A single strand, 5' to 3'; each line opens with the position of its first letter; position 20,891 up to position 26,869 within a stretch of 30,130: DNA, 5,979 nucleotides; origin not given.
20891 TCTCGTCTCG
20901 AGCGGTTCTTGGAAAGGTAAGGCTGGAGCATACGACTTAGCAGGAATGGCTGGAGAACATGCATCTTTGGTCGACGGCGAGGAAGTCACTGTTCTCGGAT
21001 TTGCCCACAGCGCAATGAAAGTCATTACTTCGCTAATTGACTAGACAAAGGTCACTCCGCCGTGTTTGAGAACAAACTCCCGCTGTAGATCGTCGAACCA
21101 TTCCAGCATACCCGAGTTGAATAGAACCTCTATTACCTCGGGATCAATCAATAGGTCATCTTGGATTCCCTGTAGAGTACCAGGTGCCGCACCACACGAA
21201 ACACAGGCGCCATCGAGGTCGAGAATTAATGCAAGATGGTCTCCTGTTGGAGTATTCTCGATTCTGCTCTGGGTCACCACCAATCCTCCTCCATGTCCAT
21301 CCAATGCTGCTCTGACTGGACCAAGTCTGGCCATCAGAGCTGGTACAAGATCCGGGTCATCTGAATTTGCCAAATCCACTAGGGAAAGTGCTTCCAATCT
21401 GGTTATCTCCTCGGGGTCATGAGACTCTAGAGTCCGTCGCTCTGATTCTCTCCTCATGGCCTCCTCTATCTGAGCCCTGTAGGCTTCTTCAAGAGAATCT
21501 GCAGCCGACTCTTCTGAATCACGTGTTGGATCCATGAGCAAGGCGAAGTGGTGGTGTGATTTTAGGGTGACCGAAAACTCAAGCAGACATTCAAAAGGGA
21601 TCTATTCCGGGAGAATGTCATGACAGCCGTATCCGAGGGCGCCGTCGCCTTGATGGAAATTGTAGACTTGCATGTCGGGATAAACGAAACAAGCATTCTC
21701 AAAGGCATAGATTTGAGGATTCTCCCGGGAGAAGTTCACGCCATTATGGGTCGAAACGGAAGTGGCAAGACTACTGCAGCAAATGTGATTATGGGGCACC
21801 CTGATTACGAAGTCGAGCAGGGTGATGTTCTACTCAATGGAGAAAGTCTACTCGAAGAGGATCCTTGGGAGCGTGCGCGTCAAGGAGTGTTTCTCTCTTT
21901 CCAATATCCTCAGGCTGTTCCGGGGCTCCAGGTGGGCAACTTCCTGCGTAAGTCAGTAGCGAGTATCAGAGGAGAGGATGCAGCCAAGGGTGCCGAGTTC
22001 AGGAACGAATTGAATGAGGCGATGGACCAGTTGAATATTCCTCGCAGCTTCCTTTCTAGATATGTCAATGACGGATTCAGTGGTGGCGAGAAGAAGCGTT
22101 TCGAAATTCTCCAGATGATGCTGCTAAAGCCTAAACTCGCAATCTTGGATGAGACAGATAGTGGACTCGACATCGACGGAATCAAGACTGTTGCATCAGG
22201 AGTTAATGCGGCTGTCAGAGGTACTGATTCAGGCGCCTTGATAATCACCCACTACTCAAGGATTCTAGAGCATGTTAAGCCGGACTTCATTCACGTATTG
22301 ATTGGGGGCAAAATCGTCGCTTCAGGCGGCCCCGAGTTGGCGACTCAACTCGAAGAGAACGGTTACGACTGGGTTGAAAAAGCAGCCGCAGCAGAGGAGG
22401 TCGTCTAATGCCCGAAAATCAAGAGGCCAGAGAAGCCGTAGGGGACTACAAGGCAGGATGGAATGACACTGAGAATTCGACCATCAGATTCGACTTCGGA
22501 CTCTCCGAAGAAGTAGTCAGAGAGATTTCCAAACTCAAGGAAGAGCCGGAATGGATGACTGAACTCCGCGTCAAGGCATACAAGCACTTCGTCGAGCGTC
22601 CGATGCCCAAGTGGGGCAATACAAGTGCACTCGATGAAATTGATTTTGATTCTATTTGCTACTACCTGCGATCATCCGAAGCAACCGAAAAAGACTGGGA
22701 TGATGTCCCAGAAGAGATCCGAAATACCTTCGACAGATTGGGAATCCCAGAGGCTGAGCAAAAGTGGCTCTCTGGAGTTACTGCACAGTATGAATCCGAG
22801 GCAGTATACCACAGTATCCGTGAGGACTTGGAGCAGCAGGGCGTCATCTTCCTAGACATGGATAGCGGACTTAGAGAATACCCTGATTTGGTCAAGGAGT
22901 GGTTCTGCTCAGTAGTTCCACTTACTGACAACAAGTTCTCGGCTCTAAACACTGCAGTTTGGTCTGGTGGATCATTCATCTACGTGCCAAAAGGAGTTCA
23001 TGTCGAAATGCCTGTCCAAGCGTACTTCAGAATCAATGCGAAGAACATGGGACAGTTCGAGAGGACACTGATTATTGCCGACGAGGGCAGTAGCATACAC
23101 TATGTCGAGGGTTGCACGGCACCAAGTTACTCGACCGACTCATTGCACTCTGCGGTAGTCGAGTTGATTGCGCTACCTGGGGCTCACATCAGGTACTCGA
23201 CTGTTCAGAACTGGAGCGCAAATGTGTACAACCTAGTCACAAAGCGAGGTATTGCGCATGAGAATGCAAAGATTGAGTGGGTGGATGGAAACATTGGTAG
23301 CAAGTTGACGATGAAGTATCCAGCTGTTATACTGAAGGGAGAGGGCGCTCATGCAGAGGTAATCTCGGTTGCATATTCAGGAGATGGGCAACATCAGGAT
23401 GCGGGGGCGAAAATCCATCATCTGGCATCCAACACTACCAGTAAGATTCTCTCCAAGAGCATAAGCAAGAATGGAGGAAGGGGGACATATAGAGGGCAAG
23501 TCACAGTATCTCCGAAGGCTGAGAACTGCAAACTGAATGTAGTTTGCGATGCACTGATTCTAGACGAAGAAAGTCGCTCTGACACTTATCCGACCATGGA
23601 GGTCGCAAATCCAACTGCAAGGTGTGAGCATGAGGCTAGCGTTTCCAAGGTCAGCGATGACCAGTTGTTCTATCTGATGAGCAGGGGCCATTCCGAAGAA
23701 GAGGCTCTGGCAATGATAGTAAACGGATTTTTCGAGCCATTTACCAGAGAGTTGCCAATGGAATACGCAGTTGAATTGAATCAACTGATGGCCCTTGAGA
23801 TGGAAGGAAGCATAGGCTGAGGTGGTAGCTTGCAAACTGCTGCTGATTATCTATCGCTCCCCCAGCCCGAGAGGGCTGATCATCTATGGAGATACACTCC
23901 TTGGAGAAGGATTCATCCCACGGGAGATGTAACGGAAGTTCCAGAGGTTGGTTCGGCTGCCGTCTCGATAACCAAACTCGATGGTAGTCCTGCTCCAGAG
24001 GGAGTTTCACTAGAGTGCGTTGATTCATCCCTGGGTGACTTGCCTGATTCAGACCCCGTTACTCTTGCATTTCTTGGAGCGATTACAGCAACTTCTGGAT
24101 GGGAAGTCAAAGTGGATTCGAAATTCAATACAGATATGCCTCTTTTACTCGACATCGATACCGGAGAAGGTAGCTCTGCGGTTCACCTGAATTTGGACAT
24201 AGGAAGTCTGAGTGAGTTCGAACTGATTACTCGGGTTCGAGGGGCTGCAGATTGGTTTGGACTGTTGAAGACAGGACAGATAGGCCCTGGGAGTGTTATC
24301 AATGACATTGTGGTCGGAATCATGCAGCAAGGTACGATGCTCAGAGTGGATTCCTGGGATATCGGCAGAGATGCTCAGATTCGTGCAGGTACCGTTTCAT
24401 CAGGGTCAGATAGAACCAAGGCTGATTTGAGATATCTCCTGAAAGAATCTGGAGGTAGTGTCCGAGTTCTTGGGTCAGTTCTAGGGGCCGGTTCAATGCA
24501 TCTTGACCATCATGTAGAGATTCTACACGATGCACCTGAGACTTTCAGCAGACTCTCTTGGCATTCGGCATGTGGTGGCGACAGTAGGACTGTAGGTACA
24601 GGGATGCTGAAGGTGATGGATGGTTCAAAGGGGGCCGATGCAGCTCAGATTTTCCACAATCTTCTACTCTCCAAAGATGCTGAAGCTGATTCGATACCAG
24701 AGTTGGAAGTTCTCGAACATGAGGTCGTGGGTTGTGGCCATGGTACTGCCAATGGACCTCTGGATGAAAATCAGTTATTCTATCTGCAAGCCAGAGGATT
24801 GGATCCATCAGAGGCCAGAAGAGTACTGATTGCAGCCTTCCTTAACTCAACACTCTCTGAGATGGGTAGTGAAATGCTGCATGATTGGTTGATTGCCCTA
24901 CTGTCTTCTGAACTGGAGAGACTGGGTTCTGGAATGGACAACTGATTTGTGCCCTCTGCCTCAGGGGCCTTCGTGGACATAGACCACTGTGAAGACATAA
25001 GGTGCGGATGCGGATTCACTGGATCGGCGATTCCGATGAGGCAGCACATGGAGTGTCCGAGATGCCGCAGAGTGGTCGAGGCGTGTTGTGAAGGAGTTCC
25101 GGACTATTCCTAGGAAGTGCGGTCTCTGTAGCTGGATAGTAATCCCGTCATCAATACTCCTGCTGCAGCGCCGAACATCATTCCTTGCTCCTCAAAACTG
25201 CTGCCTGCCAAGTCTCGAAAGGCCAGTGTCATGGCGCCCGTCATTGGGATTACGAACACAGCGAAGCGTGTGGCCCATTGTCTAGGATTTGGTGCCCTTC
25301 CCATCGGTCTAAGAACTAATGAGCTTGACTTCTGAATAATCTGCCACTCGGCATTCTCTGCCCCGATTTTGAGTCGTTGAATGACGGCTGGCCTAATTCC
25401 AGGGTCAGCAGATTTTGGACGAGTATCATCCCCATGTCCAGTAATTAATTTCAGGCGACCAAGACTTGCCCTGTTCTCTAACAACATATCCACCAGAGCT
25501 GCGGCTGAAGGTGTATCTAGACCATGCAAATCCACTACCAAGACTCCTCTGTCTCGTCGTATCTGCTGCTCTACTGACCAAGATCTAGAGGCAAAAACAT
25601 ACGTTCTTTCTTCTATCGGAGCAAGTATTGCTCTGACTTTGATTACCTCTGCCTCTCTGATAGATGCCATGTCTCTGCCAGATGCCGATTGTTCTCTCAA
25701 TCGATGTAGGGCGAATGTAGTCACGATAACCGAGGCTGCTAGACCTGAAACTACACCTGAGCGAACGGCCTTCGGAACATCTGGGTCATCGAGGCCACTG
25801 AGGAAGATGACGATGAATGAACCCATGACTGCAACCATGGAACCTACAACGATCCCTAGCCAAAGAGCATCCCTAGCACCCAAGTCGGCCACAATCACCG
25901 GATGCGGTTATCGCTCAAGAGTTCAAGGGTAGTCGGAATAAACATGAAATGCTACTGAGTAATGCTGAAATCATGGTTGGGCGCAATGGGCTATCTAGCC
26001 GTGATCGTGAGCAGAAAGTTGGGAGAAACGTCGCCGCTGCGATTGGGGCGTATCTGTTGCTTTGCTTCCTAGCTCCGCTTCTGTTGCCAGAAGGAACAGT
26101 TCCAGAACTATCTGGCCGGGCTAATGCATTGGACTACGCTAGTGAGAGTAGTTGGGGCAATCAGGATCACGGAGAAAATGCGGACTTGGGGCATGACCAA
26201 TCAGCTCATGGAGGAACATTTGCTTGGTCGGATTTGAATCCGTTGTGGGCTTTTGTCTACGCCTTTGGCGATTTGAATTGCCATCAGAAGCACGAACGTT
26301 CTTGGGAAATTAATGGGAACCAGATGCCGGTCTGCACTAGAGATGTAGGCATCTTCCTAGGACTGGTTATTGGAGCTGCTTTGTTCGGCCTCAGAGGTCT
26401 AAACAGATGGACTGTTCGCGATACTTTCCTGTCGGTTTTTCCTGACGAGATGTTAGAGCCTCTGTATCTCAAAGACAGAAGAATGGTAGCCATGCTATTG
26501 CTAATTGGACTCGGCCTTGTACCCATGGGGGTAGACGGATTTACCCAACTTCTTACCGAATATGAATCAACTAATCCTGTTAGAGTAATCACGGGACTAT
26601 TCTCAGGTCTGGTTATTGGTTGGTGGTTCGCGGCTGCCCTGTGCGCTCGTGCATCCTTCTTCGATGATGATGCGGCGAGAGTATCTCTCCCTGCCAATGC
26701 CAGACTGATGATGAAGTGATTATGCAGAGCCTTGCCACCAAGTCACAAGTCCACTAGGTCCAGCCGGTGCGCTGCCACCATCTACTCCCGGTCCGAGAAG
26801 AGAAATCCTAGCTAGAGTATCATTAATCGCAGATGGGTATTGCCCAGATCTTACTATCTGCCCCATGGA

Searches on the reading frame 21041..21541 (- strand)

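Call 10: search_protein_families(library=pfam, proteins=[window:21041-21541:-])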
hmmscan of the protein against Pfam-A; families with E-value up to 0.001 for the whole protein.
window:21041-21541:- (166 aa): 1 family
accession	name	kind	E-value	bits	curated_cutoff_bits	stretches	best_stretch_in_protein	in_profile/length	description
PF01106.22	NifU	-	0.00059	20.4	27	0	76-131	9-57/67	NifU-like domain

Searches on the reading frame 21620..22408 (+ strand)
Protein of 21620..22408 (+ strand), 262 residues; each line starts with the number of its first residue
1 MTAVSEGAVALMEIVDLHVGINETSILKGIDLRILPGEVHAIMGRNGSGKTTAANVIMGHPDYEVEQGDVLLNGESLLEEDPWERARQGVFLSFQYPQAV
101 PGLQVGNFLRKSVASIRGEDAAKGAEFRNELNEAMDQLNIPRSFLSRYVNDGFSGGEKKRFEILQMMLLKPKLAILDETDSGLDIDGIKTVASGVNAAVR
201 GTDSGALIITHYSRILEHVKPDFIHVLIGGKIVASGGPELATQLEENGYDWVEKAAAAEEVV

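Call 10: search_protein_families(library=pfam, proteins=[window:21620-22408:+])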
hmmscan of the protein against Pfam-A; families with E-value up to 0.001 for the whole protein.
window:21620-22408:+ (262 aa): 2 families
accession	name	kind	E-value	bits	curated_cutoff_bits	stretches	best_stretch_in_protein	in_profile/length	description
PF00005.33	ABC_tran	-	1.2e-24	88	25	1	27-179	1-135/137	ABC transporter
PF02463.25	SMC_N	-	3.2e-05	23.9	40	0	152-219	136-205/220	RecF/RecN/SMC N terminal domain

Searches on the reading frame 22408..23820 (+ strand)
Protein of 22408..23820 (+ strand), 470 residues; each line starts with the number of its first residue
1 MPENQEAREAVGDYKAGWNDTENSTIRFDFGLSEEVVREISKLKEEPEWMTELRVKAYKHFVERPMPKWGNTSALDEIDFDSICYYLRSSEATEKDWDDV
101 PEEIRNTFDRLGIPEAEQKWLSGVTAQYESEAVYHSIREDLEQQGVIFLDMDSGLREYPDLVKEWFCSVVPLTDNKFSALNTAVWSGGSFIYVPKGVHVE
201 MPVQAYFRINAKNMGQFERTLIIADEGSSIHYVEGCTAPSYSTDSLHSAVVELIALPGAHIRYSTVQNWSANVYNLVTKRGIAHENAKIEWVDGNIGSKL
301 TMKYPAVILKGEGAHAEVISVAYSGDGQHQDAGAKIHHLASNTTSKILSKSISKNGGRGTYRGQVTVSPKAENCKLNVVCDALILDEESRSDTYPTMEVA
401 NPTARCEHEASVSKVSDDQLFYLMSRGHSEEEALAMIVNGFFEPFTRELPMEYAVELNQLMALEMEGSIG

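Call 10: search_protein_families(library=pfam, proteins=[window:22408-23820:+])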
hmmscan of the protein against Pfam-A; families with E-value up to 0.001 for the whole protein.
window:22408-23820:+ (470 aa): 2 families
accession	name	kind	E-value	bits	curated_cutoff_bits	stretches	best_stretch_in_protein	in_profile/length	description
PF01458.23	SUFBD_core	-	7.5e-85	284.5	27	1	207-441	1-232/232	SUF system FeS cluster assembly, SufBD core domain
PF19295.5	SufBD_N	-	1.7e-10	41.3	23.5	1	143-204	110-171/172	SufBD protein N-terminal region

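Call 48: list_cluster_members(proteins=[P0004, P0025, window:22408-23820:+])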
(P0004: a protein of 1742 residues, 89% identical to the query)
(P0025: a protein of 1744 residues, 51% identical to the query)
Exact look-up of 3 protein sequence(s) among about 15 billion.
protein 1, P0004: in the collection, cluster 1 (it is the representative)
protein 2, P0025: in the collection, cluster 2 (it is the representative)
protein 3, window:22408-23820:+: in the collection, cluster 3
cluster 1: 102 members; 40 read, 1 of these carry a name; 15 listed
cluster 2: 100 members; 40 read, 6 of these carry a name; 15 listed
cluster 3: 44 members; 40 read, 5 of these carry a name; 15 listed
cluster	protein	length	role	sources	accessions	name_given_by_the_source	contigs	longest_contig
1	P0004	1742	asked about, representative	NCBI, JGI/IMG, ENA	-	-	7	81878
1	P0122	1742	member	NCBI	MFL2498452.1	MAG: choice-of-anchor V domain-containing protein [Candidatus Thalassarchaeum sp.]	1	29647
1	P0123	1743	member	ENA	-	-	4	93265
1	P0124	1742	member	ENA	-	-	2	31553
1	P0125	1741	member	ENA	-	-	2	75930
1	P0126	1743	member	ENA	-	-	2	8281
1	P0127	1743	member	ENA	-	-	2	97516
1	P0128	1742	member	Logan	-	-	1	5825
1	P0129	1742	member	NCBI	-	-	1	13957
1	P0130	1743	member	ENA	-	-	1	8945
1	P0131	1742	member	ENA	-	-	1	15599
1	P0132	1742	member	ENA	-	-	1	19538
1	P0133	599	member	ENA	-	-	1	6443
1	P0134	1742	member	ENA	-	-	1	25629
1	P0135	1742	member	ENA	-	-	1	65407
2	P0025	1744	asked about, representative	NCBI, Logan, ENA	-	-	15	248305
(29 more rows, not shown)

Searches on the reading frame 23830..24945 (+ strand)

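Call 10: search_protein_families(library=pfam, proteins=[window:23830-24945:+])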
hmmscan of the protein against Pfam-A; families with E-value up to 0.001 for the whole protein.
window:23830-24945:+ (371 aa): 1 family
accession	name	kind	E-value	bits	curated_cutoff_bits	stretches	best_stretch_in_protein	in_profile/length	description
PF01458.23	SUFBD_core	-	1e-41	143.3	27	1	176-337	72-232/232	SUF system FeS cluster assembly, SufBD core domain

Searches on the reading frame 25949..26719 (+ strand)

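Call 10: search_protein_families(library=pfam, proteins=[window:25949-26719:+])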
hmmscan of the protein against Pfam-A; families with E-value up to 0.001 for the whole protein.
window:25949-26719:+ (256 aa): 1 family
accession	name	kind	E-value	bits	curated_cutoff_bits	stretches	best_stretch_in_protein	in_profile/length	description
PF09858.14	DUF2085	-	8.7e-23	81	25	1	111-224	1-88/90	Predicted membrane protein (DUF2085)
